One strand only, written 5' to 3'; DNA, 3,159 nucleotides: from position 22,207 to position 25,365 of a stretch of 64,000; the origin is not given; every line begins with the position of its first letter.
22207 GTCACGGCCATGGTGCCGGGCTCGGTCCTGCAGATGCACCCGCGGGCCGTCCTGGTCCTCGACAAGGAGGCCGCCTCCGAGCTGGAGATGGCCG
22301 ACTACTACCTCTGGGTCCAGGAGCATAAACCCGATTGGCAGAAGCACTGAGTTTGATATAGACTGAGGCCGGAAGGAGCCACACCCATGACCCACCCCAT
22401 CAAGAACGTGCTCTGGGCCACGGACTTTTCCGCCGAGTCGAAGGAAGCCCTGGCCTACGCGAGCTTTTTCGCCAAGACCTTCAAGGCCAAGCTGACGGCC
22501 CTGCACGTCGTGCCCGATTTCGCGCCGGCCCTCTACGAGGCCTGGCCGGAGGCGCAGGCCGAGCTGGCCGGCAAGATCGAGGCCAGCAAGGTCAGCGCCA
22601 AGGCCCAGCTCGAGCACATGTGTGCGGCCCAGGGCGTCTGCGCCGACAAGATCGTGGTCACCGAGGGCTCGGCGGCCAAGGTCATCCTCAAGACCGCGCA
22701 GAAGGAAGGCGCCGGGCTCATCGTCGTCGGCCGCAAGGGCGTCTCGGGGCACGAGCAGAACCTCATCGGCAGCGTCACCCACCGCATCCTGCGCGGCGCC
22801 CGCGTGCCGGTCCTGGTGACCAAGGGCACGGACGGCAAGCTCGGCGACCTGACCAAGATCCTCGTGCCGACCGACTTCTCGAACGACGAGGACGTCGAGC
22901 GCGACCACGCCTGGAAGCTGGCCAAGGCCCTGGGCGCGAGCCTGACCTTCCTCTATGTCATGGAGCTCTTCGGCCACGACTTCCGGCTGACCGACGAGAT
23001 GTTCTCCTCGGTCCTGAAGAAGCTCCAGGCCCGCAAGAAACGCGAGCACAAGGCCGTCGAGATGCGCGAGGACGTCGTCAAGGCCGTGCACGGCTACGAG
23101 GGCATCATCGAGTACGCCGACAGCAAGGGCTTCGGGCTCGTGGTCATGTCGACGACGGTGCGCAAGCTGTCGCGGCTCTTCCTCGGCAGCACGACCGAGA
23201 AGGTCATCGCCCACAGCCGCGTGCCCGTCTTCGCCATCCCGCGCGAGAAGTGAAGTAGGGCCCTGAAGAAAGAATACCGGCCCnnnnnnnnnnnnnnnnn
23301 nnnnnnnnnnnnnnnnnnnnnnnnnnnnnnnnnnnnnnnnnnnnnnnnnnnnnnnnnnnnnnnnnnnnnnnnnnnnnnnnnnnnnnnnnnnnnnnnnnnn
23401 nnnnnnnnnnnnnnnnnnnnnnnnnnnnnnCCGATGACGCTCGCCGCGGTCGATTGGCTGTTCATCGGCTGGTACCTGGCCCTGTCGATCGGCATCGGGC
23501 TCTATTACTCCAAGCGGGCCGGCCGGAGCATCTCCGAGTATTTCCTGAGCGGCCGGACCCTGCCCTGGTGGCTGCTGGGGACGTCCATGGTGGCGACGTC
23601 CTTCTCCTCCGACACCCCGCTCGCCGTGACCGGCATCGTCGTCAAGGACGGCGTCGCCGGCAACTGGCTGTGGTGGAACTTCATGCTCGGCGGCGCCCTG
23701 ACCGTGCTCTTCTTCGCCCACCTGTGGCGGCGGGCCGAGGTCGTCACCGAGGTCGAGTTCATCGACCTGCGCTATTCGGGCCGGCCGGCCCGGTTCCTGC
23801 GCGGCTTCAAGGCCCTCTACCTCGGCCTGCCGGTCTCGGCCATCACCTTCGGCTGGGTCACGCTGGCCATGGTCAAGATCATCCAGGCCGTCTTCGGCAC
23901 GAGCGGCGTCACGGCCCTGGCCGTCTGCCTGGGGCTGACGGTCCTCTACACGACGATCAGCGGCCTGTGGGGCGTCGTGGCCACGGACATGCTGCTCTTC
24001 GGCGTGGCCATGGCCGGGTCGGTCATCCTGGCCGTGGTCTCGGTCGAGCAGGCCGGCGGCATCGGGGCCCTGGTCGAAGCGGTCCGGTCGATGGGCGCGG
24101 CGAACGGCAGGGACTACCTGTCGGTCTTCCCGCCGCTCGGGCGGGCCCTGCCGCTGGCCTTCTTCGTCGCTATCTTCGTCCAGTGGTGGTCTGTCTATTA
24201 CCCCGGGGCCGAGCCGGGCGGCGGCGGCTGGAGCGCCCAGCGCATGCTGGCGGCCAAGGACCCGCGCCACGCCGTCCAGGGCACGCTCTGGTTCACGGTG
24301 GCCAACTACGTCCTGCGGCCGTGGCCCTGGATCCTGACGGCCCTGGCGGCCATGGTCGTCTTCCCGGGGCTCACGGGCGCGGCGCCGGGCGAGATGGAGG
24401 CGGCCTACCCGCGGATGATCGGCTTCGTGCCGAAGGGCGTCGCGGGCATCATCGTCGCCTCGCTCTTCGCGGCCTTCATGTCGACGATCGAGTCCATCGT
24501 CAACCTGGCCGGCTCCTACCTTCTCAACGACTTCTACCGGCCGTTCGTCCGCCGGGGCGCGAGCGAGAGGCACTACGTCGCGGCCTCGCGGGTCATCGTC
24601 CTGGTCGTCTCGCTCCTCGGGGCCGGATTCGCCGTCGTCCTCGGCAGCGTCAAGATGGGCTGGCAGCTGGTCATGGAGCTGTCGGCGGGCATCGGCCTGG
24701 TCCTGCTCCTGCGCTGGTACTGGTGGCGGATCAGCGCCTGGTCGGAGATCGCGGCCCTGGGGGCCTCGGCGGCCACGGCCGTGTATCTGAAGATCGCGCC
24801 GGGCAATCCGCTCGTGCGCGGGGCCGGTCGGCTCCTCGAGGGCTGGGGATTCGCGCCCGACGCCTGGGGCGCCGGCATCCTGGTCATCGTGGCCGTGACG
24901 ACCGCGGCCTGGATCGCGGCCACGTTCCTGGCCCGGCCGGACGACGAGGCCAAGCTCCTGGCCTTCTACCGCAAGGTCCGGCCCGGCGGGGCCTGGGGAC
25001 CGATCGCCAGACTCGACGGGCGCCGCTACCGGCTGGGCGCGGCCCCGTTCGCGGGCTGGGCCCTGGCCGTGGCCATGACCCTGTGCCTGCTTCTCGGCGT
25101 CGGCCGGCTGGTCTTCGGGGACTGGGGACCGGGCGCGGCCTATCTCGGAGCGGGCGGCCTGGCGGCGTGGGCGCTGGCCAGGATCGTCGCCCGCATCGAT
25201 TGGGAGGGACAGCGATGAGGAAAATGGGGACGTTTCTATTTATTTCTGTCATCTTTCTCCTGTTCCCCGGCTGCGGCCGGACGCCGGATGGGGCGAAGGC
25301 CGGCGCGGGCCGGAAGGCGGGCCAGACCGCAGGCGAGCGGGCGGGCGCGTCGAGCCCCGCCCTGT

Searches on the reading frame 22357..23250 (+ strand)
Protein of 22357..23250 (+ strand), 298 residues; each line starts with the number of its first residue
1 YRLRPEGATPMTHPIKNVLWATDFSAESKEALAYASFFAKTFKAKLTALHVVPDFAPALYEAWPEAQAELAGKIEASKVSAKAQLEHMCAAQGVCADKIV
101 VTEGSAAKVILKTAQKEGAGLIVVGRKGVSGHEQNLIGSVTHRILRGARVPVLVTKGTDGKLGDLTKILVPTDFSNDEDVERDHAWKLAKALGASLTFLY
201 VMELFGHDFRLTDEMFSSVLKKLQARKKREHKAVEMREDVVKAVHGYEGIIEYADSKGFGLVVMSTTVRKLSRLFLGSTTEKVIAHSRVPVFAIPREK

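Call 36: search_protein_families(library=pfam, proteins=[window:22357-23250:+])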
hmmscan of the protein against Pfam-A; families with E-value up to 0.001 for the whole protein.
window:22357-23250:+ (298 aa): 1 family
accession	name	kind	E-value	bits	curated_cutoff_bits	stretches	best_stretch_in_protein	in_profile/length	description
PF00582.32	Usp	-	3e-50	170.9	24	2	15-156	2-141/141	Universal stress protein family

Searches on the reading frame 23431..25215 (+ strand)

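Call 36: search_protein_families(library=pfam, proteins=[window:23431-25215:+])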
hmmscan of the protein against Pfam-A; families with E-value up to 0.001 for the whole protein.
window:23431-25215:+ (595 aa): 1 family
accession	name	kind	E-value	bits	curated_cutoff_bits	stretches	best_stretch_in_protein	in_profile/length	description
PF00474.23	SSF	-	3.9e-39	135.1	22.8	1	37-435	1-395/406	Sodium:solute symporter family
